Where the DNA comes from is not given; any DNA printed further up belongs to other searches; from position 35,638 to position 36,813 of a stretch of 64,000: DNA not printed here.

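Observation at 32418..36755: Sigma-54 two-component system followed by a near-consensus -24/-12 promoter and a secreted triple-YHS, Cys-rich metal-binding protein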

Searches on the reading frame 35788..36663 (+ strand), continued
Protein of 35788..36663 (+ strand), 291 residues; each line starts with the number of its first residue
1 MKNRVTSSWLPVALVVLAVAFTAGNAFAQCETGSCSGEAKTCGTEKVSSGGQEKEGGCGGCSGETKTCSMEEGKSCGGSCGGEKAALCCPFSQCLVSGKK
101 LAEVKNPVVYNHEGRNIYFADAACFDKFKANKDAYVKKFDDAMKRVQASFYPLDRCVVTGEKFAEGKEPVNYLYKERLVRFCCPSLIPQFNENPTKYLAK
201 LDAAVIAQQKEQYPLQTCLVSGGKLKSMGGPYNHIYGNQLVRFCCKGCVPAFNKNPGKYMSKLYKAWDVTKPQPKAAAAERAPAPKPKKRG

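Call 36: predict_structure(alignment_id=A2)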
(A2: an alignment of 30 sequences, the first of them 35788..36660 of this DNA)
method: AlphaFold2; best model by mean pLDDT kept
length: 291 residues; sequences in the alignment: 30
mean_pLDDT: 76.6   pTM: 0.64
mean pLDDT of the five models: 76.6, 75.3, 75.3, 75.0, 74.4
residues with pLDDT >= 90: 164; 70-90: 26; 50-70: 30; < 50: 71
segments of 3 or more residues with pLDDT < 50: 1-4, 8-10, 24-79, 81-84
pLDDT, mean of each block of 10 residues (from residue 1): 47 53 44 39 37 35 35 44 54 91 91 93 97 95 92 97 97 97 98 98 97 96 95 96 97 91 89 53 73 73
secondary structure, 60 per line:
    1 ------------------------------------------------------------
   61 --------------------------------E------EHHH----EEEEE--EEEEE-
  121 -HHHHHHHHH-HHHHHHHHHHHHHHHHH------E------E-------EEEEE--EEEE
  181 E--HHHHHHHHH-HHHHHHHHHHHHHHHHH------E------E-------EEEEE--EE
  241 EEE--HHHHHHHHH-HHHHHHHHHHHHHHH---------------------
elements in order: E108-112 E115-119 H122-130 H132-148 E170-174 E177-181 H184-192 H194-210 E232-236 E239-243 H246-254 H256-270

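Call 38: search_protein_families(library=ncbifam, proteins=[L020:2879-6661:+, L044:3717-6185:-, L081:3642-6929:+, L015:10237-12600:+, L075:8623-11013:+, L050:7571-8392:+, L034:2105-4480:-], max_evalue=1e-10)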
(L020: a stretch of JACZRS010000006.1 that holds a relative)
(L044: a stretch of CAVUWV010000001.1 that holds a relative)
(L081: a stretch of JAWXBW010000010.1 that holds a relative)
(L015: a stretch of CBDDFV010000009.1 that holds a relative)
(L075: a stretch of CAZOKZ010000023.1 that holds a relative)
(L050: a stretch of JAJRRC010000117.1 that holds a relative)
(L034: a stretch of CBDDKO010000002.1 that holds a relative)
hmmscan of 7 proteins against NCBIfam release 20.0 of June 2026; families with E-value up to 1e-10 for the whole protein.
L020:2879-6661:+ (1260 aa): 11 families
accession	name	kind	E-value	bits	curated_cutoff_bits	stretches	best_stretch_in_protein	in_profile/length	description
TIGR00914.1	2A0601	subfamily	3.9e-237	789.7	701.45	3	10-531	4-510/1051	CusA/CzcA family heavy metal efflux RND transporter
NF033617.1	RND_permease_2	subfamily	5.5e-104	349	1250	2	50-525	28-485/1009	multidrug efflux RND transporter permease subunit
NF000282.2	RND_permease_1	subfamily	2.1e-74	251.1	1250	2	49-527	27-495/1029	multidrug efflux RND transporter permease subunit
TIGR00915.1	2A0602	subfamily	1.4e-65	221.8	940.35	2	46-525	25-494/1050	efflux RND transporter permease subunit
NF007133.0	PRK09579.1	equivalog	5.3e-58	196.4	1763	2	53-527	34-488/1017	multidrug efflux RND transporter permease subunit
NF007905.0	PRK10614.1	equivalog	4.4e-56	190.2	1774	2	51-527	32-489/1025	multidrug efflux RND transporter permease subunit MdtC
NF007798.0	PRK10503.1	equivalog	2.5e-42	144.6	1584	2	50-524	40-495/1040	MdtB/MuxB family multidrug efflux RND transporter permease subunit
NF007131.0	PRK09577.1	equivalog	4.6e-38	130.6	1768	2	50-525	29-493/1045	multidrug efflux RND transporter permease subunit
NF000037.1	RND_perm_OqxB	exception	1.5e-33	115.7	2200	1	51-529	32-500/1050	multidrug efflux RND transporter permease subunit OqxB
NF007842.1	PRK10555.1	equivalog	3e-32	111.5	1854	2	51-526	30-495/1036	multidrug efflux RND transporter permease AcrD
NF011706.2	PRK15127.1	equivalog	8.8e-30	103.3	2150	2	194-524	168-493/1049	multidrug efflux RND transporter permease subunit AcrB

L044:3717-6185:- (822 aa): 7 families
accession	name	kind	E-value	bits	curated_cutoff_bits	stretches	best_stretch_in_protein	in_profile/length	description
TIGR01730.1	RND_mfp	subfamily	1.1e-36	126.4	94.9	1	154-359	34-248/322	efflux RND transporter periplasmic adaptor subunit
TIGR00999.1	8a0102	subfamily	1.8e-33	115.8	319.3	1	211-360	62-206/271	CzcB/NccB family metal efflux transporter periplasmic adaptor subunit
NF007303.0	PRK09783.1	subfamily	3.1e-31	108.2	390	1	51-352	34-321/414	copper/silver efflux system membrane fusion protein CusB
NF045680.1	DiMtlExpIhpB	equivalog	4.1e-24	85.2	450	1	230-355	123-246/326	divalent metal ion exporter adaptor subunit IhpB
NF008606.0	PRK11578.1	equivalog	2e-13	50.2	342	1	241-354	179-297/371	macrolide transporter subunit MacA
NF002939.0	PRK03598.1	equivalog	5.1e-12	45.6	393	1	209-333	155-292/332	secretion protein HlyD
TIGR00998.1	8a0101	subfamily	4.3e-11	42.3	390.8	0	186-323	144-283/334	EmrA/EmrK family multidrug efflux transporter periplasmic adaptor subunit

L081:3642-6929:+ (1095 aa): 11 families
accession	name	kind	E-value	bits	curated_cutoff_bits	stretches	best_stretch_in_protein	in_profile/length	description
TIGR00914.1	2A0601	subfamily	0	1061.5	701.45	1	29-1086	1-1046/1051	CusA/CzcA family heavy metal efflux RND transporter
NF033617.1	RND_permease_2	subfamily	1.5e-125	420.4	1250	1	41-1074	8-1008/1009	multidrug efflux RND transporter permease subunit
NF000282.2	RND_permease_1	subfamily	8.5e-106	355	1250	1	45-1074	12-1028/1029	multidrug efflux RND transporter permease subunit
TIGR00915.1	2A0602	subfamily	5.1e-92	309.4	940.35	1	45-1086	13-1041/1050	efflux RND transporter permease subunit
NF007905.0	PRK10614.1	equivalog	1.1e-67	228.6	1774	1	44-1087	16-1022/1025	multidrug efflux RND transporter permease subunit MdtC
NF007798.0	PRK10503.1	equivalog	6.5e-65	219.3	1584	1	49-1086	28-1035/1040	MdtB/MuxB family multidrug efflux RND transporter permease subunit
NF000037.1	RND_perm_OqxB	exception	1.6e-62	211.6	2200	2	45-537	15-500/1050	multidrug efflux RND transporter permease subunit OqxB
NF007842.1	PRK10555.1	equivalog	2.5e-61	207.7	1854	2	45-538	13-499/1036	multidrug efflux RND transporter permease AcrD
NF007133.0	PRK09579.1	equivalog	1.4e-60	205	1763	2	43-578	13-535/1017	multidrug efflux RND transporter permease subunit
NF007131.0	PRK09577.1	equivalog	4e-60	203.6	1768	1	44-1088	12-1038/1045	multidrug efflux RND transporter permease subunit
NF011706.2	PRK15127.1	equivalog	1.5e-51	175.3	2150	2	43-538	15-499/1049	multidrug efflux RND transporter permease subunit AcrB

L015:10237-12600:+ (787 aa): 18 families
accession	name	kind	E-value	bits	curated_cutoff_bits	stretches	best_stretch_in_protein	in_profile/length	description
NF007952.0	PRK10671.1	equivalog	2.1e-199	664.7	1316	1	118-782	177-831/838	copper-exporting P-type ATPase CopA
TIGR01525.1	ATPase-IB_hvy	subfamily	1.9e-191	637.8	346.25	1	198-782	1-560/560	heavy metal translocating P-type ATPase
TIGR01511.1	ATPase-IB1_Cu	subfamily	4.5e-183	610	397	1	180-783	2-542/542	copper-translocating P-type ATPase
TIGR01512.1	ATPase-IB2_Cd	subfamily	1.1e-123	413.6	313.5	2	235-561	16-305/494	cadmium family heavy metal-translocating P-type ATPase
NF008262.1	PRK11033.1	equivalog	4.8e-113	379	1005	1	240-782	197-727/731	zinc/cadmium/mercury/lead-transporting ATPase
NF033775.1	P_type_ZntA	exception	1.3e-98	331.2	1240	1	238-783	201-729/732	Zn(II)/Cd(II)/Pb(II) translocating P-type ATPase ZntA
TIGR01494.1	ATPase_P-type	subfamily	1.4e-91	307.3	62.3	1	243-751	1-464/478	HAD-IC family P-type ATPase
TIGR01497.1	kdpB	equivalog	5e-59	200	527.9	1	276-706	106-547/675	potassium-transporting ATPase subunit KdpB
TIGR01647.1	ATPase-IIIA_H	equivalog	9.3e-59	199.3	615.5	2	197-645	33-482/755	plasma-membrane proton-efflux P-type ATPase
NF010609.0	PRK14010.1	equivalog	1e-48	166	1323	1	204-705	36-541/673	K(+)-transporting ATPase subunit B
TIGR01517.1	ATPase-IIB_Ca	equivalog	1.7e-41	142.3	507.05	2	237-495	118-385/882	calcium-translocating P-type ATPase, PMCA-type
TIGR01522.1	ATPase-IIA2_Ca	equivalog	5e-40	137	798.3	2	650-743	570-664/854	calcium-transporting P-type ATPase, PMR1-type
TIGR01524.1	ATPase-IIIB_Mg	equivalog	1.8e-39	135.3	610.75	2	239-530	89-399/867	magnesium-translocating P-type ATPase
TIGR01116.1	ATPase-IIA1_Ca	equivalog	2.3e-35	121.9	703.4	2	592-738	453-614/799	calcium-translocating P-type ATPase, SERCA-type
NF011702.0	PRK15122.1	subfamily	3.4e-35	121.3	975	1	648-740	622-714/907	magnesium-translocating P-type ATPase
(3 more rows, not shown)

L075:8623-11013:+ (796 aa): 18 families
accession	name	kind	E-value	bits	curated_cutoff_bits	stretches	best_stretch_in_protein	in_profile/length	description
NF007952.0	PRK10671.1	equivalog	5e-198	660.1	1316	1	170-791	219-831/838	copper-exporting P-type ATPase CopA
TIGR01525.1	ATPase-IB_hvy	subfamily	1.4e-188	628.3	346.25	1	208-791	2-560/560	heavy metal translocating P-type ATPase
TIGR01511.1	ATPase-IB1_Cu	subfamily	1.6e-177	591.7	397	1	189-792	2-542/542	copper-translocating P-type ATPase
TIGR01512.1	ATPase-IB2_Cd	subfamily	6e-121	404.5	313.5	2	242-541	14-290/494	cadmium family heavy metal-translocating P-type ATPase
NF008262.1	PRK11033.1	equivalog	6e-111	372.1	1005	1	248-791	197-727/731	zinc/cadmium/mercury/lead-transporting ATPase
NF033775.1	P_type_ZntA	exception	9.8e-98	328.3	1240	1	245-791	199-728/732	Zn(II)/Cd(II)/Pb(II) translocating P-type ATPase ZntA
TIGR01494.1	ATPase_P-type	subfamily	2.6e-88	296.6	62.3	1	252-762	1-467/478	HAD-IC family P-type ATPase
TIGR01497.1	kdpB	equivalog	1.1e-56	192.3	527.9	1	226-713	45-545/675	potassium-transporting ATPase subunit KdpB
TIGR01647.1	ATPase-IIIA_H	equivalog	1e-55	189.3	615.5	2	247-547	55-356/755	plasma-membrane proton-efflux P-type ATPase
NF010609.0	PRK14010.1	equivalog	4.5e-55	187.1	1323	1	217-713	40-540/673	K(+)-transporting ATPase subunit B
TIGR01517.1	ATPase-IIB_Ca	equivalog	4.9e-45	154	507.05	2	290-512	161-393/882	calcium-translocating P-type ATPase, PMCA-type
TIGR01116.1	ATPase-IIA1_Ca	equivalog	7.2e-40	136.8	703.4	1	604-742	456-609/799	calcium-translocating P-type ATPase, SERCA-type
TIGR01522.1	ATPase-IIA2_Ca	equivalog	3.3e-39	134.4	798.3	1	659-745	570-657/854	calcium-transporting P-type ATPase, PMR1-type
TIGR01106.1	ATPase-IIC_X-K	subfamily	3.9e-34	117.7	946.1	2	658-749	665-757/997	Na,H/K antiporter P-type ATPase subunit alpha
TIGR01657.1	P-ATPase-V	hypoth_equivalog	2.8e-30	104.6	618.25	1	656-702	782-828/1055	ATP13A2 family polyamine export P-type ATPase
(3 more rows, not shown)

L050:7571-8392:+ (273 aa): 0 families

L034:2105-4480:- (791 aa): 18 families
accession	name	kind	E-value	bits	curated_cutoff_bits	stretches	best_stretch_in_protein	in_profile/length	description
NF007952.0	PRK10671.1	equivalog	6.9e-203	676.2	1316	1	134-789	187-834/838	copper-exporting P-type ATPase CopA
TIGR01525.1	ATPase-IB_hvy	subfamily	1.6e-194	647.9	346.25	1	202-786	1-560/560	heavy metal translocating P-type ATPase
TIGR01511.1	ATPase-IB1_Cu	subfamily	1.6e-182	608.2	397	1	183-787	1-542/542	copper-translocating P-type ATPase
TIGR01512.1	ATPase-IB2_Cd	subfamily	4.3e-127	424.8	313.5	2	239-567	16-307/494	cadmium family heavy metal-translocating P-type ATPase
NF008262.1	PRK11033.1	equivalog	1.8e-117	393.7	1005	1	244-789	197-730/731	zinc/cadmium/mercury/lead-transporting ATPase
NF033775.1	P_type_ZntA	exception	1.4e-107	360.9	1240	1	241-788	200-730/732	Zn(II)/Cd(II)/Pb(II) translocating P-type ATPase ZntA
TIGR01494.1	ATPase_P-type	subfamily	2.5e-93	313.1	62.3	1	247-755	1-464/478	HAD-IC family P-type ATPase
TIGR01497.1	kdpB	equivalog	7.6e-60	202.7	527.9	1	257-709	82-546/675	potassium-transporting ATPase subunit KdpB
TIGR01647.1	ATPase-IIIA_H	equivalog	3.3e-54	184.3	615.5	2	242-649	55-482/755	plasma-membrane proton-efflux P-type ATPase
NF010609.0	PRK14010.1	equivalog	1.1e-50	172.5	1323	1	256-709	80-541/673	K(+)-transporting ATPase subunit B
TIGR01517.1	ATPase-IIB_Ca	equivalog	2.9e-46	158.1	507.05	2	241-501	118-387/882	calcium-translocating P-type ATPase, PMCA-type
TIGR01522.1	ATPase-IIA2_Ca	equivalog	4.7e-38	130.5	798.3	2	654-741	570-658/854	calcium-transporting P-type ATPase, PMR1-type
TIGR01524.1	ATPase-IIIB_Mg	equivalog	4.5e-37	127.4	610.75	2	242-533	88-398/867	magnesium-translocating P-type ATPase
NF011702.0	PRK15122.1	subfamily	1.5e-36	125.8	975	1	652-742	622-712/907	magnesium-translocating P-type ATPase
TIGR01116.1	ATPase-IIA1_Ca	equivalog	2.1e-33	115.5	703.4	1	599-737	456-609/799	calcium-translocating P-type ATPase, SERCA-type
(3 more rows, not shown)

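Call 40: fold_search(model_id=the predicted structure, library=pdb)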
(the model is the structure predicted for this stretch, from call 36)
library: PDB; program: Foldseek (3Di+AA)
matches with E <= 10: 194; with E <= 0.001: 0
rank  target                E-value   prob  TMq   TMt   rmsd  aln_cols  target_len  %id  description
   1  2inn_A                1.1e-01  0.25  0.16  0.10  15.7       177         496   13  Structure of the Phenol Hydroxyalse-Regulatory Protein Complex (released 2007-01-16)
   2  2inp_A                1.7e-01  0.23  0.17  0.10  15.8       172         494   12  Structure of the Phenol Hydroxylase-Regulatory Protein Complex (released 2007-01-16)
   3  4p1b_A                3.4e-01  0.15  0.14  0.09  15.4       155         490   12  CRYSTAL STRUCTURE OF THE TOLUENE 4-MONOOXYGENASE HYDROXYLASE-FERREDOXIN C7S E16C C84A C85A VARIANT ELECTRON-TRANSFER C (released 2014-10-01)
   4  3ge3_A                4.8e-01  0.12  0.14  0.09  15.4       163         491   12  Crystal Structure of the reduced Toluene 4-Monooxygenase HD T201A mutant complex (released 2009-07-28)
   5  8br8_LX               5.1e-01  0.54  0.13  0.49   6.1        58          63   14  Giardia ribosome in POST-T state (A1) (released 2023-03-15)
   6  3rng_A                5.4e-01  0.41  0.14  0.09  13.4        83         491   14  Structure of the Toluene/o-Xylene Monooxygenase Hydroxylase T201S/W167E Double Mutant (released 2011-08-17)
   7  8qoi_LW               5.4e-01  0.15  0.14  0.31  26.8       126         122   16  Structure of the human 80S ribosome at 1.9 A resolution - the molecular role of chemical modifications and ions in RN (released 2024-06-12)
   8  5lzs_W                5.8e-01  0.16  0.14  0.35  28.1       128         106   15  Structure of the mammalian ribosomal elongation complex with aminoacyl-tRNA, eEF1A, and didemnin B (released 2016-11-30)
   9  3n1x_A                6.1e-01  0.35  0.14  0.09  13.8        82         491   15  X-ray Crystal Structure of Toluene/o-Xylene Monooxygenase Hydroxylase T201C Mutant (released 2010-10-13)
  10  3dhg_A                6.5e-01  0.33  0.14  0.09  13.7        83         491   16  Crystal Structure of Toluene 4-Monoxygenase Hydroxylase (released 2008-12-30)
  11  2inn_B                6.5e-01  0.11  0.15  0.09  15.5       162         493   13  Structure of the Phenol Hydroxyalse-Regulatory Protein Complex (released 2007-01-16)
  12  1t0q_A                6.9e-01  0.33  0.14  0.09  13.4        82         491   15  Structure of the Toluene/o-Xylene Monooxygenase Hydroxylase (released 2004-07-27)
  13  3dhi_A                6.9e-01  0.12  0.14  0.09  15.7       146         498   13  Crystal Structure of Reduced Toluene 4-Monoxygenase Hydroxylase Complexed with Effector Protein (released 2008-12-30)
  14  3rn9_A                7.8e-01  0.33  0.14  0.09  13.4        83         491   14  Structure of the Toluene/o-Xylene Monooxygenase Hydroxylase T201S/L272E Double Mutant (released 2011-08-17)
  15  3ge8_D                8.3e-01  0.30  0.14  0.09  13.7        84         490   15  Toluene 4-monooxygenase HD T201A diferric, resting state complex (released 2009-07-28)
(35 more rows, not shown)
